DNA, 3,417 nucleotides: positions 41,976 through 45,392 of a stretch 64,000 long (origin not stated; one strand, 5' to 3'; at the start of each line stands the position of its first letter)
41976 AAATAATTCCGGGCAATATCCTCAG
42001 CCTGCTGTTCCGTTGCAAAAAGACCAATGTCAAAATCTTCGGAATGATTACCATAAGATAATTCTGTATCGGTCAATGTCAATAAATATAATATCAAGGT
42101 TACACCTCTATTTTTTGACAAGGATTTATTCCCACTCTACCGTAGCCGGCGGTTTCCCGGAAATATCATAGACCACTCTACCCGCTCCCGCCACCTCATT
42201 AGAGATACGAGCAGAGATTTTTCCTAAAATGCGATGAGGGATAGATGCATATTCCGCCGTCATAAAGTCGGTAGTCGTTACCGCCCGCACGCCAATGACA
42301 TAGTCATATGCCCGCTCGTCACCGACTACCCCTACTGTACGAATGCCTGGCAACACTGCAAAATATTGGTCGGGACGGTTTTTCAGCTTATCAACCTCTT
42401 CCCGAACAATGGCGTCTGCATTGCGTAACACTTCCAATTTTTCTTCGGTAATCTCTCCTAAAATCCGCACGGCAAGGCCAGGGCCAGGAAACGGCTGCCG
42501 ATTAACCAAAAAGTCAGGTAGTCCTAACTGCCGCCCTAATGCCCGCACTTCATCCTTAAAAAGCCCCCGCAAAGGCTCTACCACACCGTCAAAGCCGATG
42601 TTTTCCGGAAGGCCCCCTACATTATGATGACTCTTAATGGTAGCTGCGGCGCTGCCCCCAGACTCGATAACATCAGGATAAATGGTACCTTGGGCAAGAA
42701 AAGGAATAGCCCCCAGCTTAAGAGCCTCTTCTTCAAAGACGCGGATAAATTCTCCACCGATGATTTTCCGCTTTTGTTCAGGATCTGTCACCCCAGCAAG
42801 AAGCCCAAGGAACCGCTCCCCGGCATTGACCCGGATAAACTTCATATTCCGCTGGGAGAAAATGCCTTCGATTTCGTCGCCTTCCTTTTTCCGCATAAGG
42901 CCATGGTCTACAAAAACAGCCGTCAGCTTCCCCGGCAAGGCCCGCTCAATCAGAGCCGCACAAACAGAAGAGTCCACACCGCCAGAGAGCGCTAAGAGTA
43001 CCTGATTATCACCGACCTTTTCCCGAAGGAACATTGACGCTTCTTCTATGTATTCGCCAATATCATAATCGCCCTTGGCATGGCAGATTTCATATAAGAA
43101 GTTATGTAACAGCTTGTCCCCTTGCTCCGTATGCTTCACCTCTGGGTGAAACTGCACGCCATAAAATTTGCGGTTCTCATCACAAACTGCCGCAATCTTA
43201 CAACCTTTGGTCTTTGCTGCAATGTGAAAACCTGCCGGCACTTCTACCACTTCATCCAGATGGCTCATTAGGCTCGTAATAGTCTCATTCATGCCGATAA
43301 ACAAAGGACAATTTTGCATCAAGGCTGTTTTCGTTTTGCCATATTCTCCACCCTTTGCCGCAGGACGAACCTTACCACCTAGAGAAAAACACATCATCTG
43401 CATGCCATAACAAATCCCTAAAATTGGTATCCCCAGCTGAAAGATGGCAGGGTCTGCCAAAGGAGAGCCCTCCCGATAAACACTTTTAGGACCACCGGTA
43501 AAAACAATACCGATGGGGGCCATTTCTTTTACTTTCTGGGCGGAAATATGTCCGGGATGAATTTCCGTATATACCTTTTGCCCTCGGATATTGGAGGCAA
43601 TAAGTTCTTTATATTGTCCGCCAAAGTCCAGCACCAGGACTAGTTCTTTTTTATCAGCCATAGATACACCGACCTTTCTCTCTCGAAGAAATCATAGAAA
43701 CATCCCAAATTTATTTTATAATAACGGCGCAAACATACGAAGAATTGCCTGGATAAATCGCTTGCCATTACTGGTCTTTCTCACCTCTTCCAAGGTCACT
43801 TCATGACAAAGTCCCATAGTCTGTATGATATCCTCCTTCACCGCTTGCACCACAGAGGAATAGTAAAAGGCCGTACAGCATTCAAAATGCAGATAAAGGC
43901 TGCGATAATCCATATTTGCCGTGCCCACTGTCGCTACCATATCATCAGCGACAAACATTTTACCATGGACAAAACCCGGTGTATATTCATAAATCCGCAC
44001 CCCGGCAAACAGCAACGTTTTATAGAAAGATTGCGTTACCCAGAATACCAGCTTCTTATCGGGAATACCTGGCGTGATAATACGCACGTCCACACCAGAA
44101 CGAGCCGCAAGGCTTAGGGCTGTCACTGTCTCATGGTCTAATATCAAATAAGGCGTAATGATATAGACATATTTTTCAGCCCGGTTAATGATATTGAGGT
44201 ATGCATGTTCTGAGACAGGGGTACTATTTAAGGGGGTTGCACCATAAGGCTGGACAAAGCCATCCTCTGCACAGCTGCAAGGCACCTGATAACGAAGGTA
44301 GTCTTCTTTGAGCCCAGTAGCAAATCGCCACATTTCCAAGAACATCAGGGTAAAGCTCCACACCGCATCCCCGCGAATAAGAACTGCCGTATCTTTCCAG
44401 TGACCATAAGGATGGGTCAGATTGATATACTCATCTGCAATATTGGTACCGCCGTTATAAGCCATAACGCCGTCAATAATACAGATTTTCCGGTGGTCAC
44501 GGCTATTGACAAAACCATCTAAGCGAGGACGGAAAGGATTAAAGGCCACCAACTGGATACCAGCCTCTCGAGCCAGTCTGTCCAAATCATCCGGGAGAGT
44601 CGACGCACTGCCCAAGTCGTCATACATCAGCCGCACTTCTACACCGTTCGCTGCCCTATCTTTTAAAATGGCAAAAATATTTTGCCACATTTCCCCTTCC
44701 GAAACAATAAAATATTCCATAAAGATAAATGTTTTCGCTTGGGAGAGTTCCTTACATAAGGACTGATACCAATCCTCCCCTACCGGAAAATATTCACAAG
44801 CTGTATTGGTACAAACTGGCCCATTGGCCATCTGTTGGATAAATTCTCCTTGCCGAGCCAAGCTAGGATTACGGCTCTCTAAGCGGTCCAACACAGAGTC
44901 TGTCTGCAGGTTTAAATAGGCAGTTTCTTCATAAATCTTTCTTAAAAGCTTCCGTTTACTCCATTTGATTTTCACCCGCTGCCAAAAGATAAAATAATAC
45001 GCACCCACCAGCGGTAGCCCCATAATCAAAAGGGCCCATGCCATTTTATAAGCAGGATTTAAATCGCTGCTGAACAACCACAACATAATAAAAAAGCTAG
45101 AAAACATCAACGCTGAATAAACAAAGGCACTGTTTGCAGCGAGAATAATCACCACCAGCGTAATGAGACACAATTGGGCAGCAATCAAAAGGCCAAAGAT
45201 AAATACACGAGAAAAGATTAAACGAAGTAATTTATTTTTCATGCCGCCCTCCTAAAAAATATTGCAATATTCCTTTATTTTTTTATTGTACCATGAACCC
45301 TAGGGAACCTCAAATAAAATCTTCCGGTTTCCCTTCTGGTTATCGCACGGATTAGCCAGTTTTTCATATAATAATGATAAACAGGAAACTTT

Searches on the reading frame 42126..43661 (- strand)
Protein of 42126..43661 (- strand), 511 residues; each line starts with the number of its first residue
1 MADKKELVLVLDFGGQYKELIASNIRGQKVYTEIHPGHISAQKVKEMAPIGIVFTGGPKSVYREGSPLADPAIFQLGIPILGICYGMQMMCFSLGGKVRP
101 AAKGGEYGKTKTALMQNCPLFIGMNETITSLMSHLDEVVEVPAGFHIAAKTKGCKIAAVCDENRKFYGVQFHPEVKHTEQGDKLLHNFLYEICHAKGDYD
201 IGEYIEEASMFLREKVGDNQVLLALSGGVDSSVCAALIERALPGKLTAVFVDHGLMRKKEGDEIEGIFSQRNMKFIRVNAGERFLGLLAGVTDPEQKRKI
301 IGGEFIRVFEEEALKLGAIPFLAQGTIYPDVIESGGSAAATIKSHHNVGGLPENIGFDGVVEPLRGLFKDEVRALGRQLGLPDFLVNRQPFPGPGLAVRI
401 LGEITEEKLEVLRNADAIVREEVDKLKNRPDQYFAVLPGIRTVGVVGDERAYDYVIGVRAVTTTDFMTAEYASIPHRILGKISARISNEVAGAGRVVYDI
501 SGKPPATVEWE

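Call 66: search_protein_families(library=pfam, proteins=[window:42126-43661:-], max_evalue=0.00001)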
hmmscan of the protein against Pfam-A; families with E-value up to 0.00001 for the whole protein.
window:42126-43661:- (511 aa): 4 families
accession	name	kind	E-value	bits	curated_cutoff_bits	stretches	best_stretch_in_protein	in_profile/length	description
PF00117.34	GATase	-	3.7e-44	151.1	22.8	1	9-191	1-189/190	Glutamine amidotransferase class-I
PF00958.27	GMP_synt_C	-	9.7e-35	119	27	1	425-510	7-92/92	GMP synthase C terminal domain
PF02540.23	NAD_synthase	-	9.6e-09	35.2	21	0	206-259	3-60/242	NAD synthase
PF07722.19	Peptidase_C26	-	1.3e-08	35.4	20.5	1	73-174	101-219/219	Peptidase C26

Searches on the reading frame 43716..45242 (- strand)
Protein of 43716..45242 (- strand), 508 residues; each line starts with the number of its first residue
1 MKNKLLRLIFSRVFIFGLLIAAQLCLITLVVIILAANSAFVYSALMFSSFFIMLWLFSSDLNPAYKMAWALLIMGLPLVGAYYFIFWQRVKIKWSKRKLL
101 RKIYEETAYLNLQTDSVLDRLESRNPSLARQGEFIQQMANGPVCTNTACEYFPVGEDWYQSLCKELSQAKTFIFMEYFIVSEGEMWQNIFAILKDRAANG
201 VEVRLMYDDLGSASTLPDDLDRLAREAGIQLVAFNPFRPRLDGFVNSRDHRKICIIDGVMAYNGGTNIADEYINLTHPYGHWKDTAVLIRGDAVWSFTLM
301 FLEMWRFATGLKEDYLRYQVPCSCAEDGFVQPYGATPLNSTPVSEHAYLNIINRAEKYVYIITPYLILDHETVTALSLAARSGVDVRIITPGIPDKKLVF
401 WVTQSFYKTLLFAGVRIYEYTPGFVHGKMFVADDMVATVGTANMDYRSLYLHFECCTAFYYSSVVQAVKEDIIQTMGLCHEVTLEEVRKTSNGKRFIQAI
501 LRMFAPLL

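Call 66: search_protein_families(library=pfam, proteins=[window:43716-45242:-], max_evalue=0.00001)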
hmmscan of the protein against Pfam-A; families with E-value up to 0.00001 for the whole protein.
window:43716-45242:- (508 aa): 2 families
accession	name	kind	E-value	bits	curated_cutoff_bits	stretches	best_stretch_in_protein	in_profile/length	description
PF13091.12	PLDc_2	-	5.3e-37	127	27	2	349-472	2-128/132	PLD-like domain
PF00614.28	PLDc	-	6.1e-12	45.4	21.9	1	422-448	2-28/28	Phospholipase D Active site motif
